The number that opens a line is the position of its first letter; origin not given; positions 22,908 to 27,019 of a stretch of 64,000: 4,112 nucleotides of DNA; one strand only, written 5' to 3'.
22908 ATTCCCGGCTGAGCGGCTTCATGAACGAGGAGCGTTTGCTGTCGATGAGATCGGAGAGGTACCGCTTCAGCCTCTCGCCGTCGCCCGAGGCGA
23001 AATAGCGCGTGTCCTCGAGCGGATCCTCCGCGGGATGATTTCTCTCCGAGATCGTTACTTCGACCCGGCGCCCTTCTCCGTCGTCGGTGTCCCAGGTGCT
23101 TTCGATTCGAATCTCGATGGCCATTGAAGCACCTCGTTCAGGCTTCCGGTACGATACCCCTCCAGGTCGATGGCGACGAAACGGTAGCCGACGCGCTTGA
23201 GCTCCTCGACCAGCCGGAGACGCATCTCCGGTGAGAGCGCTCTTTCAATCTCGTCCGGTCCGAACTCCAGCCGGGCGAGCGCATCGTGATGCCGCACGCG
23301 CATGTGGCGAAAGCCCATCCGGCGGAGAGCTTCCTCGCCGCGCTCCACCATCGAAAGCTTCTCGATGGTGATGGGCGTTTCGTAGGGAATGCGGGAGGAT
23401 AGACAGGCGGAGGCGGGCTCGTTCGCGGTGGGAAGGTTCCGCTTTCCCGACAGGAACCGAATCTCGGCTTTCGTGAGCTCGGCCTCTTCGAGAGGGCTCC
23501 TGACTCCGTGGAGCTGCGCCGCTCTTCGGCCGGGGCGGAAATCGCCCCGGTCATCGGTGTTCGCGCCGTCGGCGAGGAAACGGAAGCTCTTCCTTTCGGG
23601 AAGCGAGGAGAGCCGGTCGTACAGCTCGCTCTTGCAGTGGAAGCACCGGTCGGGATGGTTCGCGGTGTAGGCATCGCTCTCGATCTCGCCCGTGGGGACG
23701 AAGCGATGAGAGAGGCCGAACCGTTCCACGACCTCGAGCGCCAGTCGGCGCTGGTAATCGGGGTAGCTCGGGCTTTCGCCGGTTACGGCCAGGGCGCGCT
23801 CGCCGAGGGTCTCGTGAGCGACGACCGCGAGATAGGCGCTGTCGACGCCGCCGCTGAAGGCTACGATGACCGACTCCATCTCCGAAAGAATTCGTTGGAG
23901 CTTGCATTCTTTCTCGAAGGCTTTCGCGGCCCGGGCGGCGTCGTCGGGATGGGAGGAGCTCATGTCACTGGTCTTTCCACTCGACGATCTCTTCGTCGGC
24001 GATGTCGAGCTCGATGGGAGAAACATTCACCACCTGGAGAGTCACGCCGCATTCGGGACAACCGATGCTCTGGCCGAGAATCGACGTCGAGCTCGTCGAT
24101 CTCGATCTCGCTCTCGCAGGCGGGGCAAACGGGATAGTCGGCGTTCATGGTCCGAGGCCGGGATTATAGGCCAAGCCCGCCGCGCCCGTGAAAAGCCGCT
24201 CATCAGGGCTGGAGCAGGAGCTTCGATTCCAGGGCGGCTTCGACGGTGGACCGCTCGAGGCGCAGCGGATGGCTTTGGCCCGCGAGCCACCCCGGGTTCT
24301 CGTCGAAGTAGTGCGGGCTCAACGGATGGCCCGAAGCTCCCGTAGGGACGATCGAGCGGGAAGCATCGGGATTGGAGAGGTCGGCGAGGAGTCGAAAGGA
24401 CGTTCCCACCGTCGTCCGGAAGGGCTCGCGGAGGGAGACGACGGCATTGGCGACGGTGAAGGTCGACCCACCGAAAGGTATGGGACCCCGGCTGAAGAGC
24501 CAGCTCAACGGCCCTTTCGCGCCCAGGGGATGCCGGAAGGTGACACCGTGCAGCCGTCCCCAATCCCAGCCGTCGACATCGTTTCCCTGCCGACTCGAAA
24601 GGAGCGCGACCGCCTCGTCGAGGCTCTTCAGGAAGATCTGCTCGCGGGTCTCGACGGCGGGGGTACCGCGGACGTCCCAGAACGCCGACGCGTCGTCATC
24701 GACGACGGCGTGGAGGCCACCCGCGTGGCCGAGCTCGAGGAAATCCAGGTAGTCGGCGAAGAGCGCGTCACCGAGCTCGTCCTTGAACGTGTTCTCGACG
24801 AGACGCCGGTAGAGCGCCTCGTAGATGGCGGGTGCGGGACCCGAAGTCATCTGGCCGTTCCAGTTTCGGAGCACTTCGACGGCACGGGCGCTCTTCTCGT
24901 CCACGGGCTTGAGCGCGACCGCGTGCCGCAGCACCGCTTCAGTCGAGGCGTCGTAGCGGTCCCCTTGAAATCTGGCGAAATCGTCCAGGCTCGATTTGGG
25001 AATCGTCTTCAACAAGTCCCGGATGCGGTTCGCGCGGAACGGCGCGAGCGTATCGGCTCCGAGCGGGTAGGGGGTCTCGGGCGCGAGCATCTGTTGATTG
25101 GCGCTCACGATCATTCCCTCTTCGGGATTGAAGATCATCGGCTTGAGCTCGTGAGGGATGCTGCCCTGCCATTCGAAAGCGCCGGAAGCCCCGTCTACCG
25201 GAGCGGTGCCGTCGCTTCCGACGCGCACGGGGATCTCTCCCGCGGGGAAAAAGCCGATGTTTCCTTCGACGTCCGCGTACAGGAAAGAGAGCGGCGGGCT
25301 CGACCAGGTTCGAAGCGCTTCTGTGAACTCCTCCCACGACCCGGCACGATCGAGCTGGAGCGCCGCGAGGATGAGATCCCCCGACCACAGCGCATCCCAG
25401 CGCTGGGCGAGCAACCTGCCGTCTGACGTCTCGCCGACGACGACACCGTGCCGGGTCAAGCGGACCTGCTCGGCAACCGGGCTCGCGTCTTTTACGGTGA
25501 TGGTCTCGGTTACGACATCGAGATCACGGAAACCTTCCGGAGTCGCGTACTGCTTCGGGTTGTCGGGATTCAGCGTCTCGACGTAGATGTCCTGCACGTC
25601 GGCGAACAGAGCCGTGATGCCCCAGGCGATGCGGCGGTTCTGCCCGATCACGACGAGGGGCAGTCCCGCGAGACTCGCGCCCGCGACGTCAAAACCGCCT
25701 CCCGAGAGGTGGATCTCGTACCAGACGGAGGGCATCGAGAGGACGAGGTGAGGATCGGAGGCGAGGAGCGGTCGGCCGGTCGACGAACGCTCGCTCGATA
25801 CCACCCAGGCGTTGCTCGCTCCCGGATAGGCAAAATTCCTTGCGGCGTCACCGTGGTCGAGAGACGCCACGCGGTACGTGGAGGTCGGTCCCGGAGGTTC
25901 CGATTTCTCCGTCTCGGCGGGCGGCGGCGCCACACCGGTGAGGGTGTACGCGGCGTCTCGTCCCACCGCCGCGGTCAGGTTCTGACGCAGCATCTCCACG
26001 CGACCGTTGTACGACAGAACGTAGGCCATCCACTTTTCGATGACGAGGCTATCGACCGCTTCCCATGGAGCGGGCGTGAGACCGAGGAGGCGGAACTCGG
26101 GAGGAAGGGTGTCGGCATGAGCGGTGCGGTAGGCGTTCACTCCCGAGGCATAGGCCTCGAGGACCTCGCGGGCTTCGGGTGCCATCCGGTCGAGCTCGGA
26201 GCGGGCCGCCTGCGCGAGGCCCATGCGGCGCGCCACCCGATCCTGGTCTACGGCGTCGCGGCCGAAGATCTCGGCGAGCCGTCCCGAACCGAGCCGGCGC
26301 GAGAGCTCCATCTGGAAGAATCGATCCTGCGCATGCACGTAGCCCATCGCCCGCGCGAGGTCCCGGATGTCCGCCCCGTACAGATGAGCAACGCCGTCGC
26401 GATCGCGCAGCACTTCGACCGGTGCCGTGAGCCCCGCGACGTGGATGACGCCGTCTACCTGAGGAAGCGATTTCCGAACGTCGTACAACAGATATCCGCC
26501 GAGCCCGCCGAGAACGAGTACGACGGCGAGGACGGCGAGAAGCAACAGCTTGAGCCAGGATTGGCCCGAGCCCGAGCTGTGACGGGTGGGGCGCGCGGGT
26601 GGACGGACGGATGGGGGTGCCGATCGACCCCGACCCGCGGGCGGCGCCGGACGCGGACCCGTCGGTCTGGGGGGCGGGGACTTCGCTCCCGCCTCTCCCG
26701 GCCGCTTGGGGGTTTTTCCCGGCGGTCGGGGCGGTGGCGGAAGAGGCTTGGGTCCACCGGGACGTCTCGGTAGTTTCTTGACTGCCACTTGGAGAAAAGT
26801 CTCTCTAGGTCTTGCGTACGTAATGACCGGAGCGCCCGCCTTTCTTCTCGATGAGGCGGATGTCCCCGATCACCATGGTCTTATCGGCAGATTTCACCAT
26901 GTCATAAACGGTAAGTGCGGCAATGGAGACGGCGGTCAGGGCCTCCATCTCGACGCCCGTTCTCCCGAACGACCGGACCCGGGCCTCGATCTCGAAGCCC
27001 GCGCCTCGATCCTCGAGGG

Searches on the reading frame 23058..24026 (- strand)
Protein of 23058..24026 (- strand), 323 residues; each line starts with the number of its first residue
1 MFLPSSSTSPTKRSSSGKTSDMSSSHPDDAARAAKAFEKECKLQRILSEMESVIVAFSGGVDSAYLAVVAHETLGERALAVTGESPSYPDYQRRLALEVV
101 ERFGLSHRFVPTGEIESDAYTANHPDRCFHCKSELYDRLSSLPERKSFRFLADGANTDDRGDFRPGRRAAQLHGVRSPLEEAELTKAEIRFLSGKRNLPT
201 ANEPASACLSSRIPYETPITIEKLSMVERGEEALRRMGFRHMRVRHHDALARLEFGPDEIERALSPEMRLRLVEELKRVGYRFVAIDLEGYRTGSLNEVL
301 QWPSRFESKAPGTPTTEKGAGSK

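Call 71: search_protein_families(library=pfam, proteins=[window:23058-24026:-], max_evalue=0.001)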
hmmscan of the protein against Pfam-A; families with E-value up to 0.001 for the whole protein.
window:23058-24026:- (323 aa): 2 families
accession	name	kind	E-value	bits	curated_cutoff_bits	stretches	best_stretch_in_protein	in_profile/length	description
PF02540.23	NAD_synthase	-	2.2e-05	24.1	21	1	49-115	17-84/242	NAD synthase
PF00733.27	Asn_synthase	-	0.00095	19.4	21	0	52-111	19-78/354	Asparagine synthase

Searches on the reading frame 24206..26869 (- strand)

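Call 71: search_protein_families(library=pfam, proteins=[window:24206-26869:-], max_evalue=0.001)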
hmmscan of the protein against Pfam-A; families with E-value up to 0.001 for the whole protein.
window:24206-26869:- (888 aa): 1 family
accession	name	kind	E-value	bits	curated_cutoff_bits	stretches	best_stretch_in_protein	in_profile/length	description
PF01804.23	Penicil_amidase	-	1.5e-213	712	21.3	1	150-877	1-674/675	Penicillin amidase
